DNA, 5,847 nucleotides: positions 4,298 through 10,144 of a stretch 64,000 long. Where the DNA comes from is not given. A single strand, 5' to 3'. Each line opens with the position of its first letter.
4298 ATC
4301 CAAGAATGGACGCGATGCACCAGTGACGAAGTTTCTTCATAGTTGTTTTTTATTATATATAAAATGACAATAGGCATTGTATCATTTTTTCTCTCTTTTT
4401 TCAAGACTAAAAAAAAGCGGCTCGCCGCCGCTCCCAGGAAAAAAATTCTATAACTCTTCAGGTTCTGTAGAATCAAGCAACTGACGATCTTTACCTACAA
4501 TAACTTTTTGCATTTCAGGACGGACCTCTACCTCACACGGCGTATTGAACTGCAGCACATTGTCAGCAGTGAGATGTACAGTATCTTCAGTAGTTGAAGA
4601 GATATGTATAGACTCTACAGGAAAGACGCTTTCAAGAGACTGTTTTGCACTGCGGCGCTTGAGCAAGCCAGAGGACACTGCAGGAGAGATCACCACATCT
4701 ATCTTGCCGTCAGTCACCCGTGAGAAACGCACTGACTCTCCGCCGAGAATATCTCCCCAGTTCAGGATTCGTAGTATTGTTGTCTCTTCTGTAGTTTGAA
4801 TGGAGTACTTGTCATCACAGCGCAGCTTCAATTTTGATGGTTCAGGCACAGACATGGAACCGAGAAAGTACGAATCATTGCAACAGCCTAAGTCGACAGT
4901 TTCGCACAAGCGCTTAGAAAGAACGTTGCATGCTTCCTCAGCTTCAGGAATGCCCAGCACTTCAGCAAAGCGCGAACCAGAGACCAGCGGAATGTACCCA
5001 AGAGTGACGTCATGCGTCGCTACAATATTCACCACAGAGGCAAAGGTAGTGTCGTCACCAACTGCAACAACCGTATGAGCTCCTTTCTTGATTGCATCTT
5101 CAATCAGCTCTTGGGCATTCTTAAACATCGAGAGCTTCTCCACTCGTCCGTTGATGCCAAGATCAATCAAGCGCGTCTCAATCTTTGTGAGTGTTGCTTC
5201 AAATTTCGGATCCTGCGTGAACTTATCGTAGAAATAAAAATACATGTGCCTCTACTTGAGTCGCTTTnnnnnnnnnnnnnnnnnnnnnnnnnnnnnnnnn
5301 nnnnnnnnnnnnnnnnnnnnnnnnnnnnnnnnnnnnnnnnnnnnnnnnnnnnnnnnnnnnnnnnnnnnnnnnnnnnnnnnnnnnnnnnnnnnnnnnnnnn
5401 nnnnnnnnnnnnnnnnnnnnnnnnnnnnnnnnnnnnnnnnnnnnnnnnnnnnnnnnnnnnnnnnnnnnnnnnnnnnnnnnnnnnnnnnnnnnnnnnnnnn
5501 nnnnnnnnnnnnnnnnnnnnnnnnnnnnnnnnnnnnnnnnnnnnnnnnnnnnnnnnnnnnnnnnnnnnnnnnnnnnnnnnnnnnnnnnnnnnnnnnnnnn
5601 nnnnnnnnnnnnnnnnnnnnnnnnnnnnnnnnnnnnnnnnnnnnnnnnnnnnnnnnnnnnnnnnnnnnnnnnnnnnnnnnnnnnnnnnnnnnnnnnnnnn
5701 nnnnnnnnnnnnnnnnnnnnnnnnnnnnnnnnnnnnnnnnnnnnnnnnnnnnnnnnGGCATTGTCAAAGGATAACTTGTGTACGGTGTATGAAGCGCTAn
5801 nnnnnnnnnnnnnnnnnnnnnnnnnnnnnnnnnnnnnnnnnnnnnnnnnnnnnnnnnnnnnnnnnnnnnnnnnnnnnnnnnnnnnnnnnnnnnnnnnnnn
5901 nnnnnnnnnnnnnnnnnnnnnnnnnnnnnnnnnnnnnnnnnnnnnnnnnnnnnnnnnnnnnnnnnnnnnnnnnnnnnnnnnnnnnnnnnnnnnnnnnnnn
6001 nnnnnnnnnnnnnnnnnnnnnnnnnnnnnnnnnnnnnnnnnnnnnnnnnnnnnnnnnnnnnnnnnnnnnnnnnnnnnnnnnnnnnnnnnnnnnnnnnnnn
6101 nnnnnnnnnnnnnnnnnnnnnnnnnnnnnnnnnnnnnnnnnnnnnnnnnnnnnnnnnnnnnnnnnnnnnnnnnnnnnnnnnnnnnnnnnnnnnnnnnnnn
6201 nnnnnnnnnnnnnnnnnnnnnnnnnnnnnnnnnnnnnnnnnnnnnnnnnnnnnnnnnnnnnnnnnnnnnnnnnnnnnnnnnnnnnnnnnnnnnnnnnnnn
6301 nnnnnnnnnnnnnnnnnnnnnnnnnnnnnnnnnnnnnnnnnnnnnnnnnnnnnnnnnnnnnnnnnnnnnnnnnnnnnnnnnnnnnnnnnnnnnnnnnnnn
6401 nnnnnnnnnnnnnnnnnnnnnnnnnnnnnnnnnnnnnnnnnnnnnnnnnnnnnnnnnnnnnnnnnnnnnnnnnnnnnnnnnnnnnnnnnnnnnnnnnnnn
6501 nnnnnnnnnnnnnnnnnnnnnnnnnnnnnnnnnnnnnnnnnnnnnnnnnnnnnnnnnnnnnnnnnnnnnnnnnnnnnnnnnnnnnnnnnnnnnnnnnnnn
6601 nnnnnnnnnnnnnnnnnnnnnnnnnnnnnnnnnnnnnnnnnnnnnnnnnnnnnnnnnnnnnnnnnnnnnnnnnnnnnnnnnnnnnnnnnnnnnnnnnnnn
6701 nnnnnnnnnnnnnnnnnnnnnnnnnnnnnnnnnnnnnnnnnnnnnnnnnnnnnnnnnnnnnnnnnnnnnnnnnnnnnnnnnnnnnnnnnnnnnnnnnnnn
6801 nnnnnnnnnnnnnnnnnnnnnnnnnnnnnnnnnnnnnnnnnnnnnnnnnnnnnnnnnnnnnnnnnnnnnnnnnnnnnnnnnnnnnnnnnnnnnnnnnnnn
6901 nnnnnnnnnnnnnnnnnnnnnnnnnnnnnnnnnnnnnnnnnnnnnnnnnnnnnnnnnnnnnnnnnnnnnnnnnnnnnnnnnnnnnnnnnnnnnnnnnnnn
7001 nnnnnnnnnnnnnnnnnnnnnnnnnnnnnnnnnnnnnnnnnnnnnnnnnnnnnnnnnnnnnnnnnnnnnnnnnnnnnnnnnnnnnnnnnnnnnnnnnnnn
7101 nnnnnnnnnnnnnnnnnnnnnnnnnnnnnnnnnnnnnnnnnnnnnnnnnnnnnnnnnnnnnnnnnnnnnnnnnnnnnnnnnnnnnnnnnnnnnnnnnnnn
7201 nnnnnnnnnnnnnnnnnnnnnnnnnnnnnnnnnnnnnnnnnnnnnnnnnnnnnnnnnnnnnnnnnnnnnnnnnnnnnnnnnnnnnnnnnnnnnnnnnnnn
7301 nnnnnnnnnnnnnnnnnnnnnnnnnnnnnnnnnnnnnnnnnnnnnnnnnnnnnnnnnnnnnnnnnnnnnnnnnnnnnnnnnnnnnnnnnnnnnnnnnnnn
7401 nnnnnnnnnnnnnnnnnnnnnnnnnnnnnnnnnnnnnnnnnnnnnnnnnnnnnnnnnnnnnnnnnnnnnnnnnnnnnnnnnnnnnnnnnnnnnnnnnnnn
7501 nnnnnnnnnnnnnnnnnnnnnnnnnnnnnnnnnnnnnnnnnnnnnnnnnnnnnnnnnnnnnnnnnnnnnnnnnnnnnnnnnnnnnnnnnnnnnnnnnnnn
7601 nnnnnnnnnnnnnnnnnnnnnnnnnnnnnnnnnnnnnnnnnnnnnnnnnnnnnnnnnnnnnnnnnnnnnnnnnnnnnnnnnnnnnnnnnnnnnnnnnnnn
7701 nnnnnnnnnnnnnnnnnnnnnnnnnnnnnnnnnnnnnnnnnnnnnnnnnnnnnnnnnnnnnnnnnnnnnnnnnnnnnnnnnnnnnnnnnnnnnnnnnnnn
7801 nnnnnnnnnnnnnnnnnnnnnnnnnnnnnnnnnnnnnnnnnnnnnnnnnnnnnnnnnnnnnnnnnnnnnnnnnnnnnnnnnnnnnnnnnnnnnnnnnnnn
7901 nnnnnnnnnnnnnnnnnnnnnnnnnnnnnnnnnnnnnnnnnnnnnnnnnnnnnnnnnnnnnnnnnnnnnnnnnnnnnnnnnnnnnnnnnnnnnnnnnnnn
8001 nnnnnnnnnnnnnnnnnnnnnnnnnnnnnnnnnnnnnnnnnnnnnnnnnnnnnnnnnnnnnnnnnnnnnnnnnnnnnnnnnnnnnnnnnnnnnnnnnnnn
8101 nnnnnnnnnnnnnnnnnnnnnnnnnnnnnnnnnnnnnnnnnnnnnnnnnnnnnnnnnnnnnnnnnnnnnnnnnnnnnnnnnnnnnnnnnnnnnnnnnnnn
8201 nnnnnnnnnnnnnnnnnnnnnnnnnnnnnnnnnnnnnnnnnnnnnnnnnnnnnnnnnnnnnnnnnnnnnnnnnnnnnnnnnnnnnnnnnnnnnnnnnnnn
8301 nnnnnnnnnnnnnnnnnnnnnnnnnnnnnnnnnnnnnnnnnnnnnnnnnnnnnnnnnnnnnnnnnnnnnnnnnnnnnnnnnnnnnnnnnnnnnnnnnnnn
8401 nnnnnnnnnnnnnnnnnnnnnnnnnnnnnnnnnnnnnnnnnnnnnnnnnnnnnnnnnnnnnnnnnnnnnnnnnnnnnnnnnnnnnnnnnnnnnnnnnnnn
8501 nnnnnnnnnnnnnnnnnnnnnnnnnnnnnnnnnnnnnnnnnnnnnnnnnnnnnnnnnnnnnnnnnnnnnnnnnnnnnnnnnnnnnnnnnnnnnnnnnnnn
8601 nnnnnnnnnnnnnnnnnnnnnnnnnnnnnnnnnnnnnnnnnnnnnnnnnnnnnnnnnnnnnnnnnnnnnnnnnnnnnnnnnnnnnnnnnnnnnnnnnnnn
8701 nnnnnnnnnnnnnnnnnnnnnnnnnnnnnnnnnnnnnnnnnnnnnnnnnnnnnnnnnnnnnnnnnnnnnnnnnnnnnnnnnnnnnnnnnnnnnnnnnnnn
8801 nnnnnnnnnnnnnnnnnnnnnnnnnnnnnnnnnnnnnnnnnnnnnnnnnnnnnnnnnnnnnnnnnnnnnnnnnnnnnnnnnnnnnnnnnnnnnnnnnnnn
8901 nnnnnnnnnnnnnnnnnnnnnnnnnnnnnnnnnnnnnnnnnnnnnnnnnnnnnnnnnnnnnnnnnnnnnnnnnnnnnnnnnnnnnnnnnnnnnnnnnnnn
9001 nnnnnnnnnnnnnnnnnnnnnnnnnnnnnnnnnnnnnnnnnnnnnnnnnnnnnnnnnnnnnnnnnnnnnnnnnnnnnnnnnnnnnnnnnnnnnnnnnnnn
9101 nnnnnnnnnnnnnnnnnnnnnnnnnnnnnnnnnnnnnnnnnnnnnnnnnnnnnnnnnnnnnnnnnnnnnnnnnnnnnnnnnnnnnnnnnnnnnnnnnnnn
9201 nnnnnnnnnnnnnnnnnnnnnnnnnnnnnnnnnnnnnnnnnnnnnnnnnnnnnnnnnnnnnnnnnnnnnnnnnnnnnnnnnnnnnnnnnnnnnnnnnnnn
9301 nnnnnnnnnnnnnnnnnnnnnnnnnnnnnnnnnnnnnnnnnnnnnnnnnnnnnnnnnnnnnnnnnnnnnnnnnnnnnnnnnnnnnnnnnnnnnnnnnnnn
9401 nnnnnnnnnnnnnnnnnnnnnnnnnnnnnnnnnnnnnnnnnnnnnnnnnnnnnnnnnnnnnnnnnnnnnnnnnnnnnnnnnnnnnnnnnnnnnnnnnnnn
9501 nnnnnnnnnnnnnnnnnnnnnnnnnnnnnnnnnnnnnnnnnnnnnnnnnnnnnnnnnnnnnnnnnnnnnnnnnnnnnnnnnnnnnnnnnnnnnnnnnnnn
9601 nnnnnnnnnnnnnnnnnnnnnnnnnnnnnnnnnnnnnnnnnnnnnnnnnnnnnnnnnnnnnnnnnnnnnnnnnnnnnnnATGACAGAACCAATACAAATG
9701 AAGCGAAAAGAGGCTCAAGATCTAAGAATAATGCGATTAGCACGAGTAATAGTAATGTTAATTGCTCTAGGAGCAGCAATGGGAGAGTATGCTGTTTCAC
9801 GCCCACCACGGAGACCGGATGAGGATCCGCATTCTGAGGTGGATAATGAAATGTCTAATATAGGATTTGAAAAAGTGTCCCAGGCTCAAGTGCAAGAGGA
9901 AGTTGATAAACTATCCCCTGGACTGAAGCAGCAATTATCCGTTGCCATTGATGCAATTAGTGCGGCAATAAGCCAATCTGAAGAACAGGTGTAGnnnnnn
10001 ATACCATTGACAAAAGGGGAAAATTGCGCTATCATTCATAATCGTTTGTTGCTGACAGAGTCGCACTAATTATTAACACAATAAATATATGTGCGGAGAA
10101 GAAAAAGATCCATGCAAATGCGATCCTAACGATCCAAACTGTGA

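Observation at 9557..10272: A 0.7 kb cassette bounded by two identical 18 bp perfect palindromes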

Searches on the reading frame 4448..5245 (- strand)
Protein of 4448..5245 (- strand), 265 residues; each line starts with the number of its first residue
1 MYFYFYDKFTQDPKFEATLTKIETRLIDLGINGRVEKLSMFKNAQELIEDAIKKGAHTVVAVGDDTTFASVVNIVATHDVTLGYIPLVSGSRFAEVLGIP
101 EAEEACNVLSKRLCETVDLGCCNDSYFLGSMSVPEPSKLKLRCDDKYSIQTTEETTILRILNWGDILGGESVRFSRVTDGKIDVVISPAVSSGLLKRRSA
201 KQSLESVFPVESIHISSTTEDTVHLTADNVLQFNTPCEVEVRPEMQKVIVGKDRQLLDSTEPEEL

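Call 9: search_protein_families(library=pfam, proteins=[window:4448-5245:-], max_evalue=0.1)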
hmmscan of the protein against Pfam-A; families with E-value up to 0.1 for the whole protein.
window:4448-5245:- (265 aa): 2 families
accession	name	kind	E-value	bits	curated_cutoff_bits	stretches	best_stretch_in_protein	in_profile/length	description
PF00781.29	DAGK_cat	-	2.9e-12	46.7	23.6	1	13-121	13-124/125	Diacylglycerol kinase catalytic domain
PF01513.26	NAD_kinase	-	0.079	13.7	25.5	0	22-80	44-97/130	ATP-NAD kinase N-terminal domain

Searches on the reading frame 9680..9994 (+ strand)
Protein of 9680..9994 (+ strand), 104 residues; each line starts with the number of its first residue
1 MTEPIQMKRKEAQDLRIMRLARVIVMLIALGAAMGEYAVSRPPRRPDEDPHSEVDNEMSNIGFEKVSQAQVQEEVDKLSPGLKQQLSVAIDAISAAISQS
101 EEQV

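Call 9: search_protein_families(library=pfam, proteins=[window:9680-9994:+], max_evalue=0.1)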
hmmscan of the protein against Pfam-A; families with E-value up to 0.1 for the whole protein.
window:9680-9994:+ (104 aa): 0 families
